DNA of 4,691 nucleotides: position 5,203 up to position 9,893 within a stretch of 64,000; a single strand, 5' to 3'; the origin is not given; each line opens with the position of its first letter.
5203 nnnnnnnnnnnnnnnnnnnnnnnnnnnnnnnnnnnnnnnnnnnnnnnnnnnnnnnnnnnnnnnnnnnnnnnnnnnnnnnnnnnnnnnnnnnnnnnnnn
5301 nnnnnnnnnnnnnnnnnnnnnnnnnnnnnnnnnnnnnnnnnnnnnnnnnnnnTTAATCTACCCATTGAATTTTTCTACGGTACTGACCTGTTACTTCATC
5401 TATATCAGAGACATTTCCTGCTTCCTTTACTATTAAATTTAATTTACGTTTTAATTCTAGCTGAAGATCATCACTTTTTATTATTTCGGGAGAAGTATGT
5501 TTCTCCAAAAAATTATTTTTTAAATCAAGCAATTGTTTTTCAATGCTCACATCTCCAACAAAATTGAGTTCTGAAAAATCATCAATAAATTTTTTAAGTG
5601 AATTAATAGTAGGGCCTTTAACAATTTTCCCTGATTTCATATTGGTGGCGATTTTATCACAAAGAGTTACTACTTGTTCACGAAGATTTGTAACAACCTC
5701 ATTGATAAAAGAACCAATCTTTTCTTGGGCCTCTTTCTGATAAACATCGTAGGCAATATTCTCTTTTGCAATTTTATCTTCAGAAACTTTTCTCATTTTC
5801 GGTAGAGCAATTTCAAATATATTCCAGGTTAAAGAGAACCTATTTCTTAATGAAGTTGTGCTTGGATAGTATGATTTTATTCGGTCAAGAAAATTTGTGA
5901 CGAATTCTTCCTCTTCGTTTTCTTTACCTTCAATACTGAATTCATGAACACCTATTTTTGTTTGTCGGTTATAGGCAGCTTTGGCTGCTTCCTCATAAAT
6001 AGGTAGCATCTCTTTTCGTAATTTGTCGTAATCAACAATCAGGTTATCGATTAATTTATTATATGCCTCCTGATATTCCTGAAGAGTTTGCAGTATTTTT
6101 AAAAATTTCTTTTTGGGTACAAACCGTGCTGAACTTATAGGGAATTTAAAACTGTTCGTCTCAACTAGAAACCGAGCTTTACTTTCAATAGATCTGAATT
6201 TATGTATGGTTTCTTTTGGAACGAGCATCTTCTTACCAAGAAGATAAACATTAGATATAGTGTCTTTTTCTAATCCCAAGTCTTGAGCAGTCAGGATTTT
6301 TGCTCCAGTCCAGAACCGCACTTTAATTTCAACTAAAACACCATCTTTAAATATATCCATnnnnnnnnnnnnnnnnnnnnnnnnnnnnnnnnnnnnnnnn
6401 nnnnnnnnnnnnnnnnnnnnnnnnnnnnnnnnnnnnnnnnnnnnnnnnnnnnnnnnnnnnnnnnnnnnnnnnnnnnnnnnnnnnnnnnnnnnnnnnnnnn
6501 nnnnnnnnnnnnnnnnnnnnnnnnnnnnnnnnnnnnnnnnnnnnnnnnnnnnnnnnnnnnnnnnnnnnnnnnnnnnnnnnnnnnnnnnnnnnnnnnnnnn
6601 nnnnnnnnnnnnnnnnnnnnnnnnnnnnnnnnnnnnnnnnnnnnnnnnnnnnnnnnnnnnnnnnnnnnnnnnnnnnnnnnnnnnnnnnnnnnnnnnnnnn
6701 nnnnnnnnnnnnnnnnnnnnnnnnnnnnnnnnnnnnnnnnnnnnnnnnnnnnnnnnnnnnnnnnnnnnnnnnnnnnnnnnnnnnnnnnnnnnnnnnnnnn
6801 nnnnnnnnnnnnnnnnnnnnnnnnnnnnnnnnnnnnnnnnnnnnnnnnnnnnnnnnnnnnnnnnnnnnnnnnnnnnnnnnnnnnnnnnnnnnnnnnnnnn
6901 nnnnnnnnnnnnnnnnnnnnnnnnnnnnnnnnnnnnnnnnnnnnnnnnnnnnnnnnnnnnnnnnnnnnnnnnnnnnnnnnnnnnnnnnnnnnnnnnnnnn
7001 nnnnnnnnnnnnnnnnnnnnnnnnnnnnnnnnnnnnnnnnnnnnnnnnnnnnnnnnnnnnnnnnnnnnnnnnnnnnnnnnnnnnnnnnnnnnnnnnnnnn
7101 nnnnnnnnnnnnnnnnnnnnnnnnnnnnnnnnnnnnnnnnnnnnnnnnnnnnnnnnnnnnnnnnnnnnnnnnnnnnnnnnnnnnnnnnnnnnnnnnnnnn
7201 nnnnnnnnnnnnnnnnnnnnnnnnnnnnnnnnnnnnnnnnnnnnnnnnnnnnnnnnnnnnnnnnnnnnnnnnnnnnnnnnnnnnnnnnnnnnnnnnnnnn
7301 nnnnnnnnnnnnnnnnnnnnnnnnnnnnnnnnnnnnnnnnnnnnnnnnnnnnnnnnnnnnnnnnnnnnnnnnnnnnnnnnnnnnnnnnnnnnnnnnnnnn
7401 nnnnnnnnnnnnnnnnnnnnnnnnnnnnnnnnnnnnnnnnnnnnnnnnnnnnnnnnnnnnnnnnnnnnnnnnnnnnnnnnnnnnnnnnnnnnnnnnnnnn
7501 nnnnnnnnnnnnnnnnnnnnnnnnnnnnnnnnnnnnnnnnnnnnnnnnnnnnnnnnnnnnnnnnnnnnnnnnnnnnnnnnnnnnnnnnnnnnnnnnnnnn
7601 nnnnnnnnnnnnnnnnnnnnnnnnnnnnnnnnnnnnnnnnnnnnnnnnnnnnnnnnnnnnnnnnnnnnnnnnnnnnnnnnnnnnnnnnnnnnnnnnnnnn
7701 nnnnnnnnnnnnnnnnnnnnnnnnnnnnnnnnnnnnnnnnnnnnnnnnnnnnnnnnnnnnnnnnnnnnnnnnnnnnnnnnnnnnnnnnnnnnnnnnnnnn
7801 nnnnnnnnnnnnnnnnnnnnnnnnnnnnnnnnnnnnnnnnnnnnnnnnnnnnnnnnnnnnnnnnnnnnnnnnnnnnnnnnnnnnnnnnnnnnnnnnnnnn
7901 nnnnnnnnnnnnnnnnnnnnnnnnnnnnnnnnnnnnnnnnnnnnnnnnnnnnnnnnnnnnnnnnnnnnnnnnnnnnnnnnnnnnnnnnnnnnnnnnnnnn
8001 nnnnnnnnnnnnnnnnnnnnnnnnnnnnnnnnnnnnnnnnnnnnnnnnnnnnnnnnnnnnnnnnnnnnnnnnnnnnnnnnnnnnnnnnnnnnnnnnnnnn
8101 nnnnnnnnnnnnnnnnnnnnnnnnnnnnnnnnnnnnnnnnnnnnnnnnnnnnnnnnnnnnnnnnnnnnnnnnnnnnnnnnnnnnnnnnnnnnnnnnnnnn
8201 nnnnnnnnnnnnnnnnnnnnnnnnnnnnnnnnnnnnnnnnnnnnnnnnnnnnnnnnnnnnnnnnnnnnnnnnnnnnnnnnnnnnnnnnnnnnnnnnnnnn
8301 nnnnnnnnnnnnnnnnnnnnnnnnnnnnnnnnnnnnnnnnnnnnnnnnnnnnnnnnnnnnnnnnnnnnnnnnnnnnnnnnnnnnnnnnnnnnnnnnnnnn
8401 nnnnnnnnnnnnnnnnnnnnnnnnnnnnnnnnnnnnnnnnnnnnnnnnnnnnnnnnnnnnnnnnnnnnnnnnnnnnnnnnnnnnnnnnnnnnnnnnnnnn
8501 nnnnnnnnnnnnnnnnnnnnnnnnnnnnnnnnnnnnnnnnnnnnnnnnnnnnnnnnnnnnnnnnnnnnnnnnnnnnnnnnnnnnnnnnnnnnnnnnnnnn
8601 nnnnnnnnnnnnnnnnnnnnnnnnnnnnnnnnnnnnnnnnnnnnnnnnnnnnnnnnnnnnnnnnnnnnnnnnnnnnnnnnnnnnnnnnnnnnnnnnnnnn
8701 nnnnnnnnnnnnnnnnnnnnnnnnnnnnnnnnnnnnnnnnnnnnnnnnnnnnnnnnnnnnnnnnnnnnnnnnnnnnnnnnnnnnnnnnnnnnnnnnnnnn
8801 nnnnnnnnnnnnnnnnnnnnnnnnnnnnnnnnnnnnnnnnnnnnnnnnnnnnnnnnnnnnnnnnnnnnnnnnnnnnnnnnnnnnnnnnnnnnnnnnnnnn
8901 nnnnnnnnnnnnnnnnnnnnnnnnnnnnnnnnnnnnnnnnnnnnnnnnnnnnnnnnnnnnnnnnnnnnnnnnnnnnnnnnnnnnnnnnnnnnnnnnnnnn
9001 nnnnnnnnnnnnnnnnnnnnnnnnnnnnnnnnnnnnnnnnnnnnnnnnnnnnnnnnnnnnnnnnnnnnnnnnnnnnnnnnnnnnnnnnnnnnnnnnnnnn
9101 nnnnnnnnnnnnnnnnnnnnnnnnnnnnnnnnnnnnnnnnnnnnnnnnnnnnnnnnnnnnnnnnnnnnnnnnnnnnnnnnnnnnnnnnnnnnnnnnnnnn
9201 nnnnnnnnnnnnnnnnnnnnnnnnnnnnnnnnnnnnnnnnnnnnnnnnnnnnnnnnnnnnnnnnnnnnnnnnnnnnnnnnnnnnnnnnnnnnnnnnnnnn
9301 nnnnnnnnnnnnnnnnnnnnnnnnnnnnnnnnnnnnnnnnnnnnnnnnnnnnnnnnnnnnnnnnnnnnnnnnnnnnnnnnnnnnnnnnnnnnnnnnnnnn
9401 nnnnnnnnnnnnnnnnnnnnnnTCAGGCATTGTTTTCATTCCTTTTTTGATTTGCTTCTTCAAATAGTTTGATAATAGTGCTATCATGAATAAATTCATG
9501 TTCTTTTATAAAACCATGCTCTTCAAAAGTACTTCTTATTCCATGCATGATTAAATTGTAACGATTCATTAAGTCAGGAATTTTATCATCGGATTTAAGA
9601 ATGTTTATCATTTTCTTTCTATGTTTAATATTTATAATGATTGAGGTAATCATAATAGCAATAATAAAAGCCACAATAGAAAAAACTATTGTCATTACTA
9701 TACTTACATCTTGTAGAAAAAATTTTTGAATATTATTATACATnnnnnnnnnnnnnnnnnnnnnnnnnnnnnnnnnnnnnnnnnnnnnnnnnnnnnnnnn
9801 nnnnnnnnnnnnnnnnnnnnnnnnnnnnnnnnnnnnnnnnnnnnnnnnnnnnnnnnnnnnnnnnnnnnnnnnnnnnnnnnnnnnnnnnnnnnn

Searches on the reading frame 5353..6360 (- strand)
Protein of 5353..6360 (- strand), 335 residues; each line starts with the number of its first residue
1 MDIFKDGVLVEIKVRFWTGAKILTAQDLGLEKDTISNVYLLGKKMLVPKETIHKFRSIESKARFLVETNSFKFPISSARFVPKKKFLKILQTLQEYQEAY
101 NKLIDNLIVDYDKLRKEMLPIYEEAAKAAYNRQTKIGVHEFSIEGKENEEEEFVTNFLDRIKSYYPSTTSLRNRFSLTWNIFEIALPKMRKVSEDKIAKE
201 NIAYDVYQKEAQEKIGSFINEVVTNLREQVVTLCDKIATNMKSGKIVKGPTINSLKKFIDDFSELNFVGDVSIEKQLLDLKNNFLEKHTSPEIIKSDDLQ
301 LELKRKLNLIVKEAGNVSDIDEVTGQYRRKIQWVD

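Call 30: search_protein_families(library=phrogs, proteins=[window:5353-6360:-], max_evalue=0.00001)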
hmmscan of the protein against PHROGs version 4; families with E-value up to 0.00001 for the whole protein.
window:5353-6360:- (335 aa): 0 families

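Call 52: search_protein_families(library=pfam, proteins=[window:5353-6360:-], max_evalue=0.01)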
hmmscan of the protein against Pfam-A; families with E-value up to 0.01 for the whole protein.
window:5353-6360:- (335 aa): 1 family
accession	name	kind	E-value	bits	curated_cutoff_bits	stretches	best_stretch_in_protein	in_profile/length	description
PF11348.13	DUF3150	-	8.7e-11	42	24.9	1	8-195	5-160/257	Protein of unknown function (DUF3150)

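Call 90: search_protein_families(library=padloc, proteins=[window:5353-6360:-], max_evalue=0.001)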
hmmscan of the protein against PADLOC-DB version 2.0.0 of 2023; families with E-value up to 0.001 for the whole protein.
window:5353-6360:- (335 aa): 0 families

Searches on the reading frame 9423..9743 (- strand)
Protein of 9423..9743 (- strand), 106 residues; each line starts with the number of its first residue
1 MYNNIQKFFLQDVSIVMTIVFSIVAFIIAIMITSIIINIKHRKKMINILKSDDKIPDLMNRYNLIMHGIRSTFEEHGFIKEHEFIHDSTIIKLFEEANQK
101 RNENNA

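Call 52: search_protein_families(library=pfam, proteins=[window:9423-9743:-], max_evalue=0.01)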
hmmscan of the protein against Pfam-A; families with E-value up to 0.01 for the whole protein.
window:9423-9743:- (106 aa): 1 family
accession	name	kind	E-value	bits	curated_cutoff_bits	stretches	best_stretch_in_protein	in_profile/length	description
PF24195.1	DUF7420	-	0.0035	17.9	27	1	13-51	81-119/124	Family of unknown function (DUF7420)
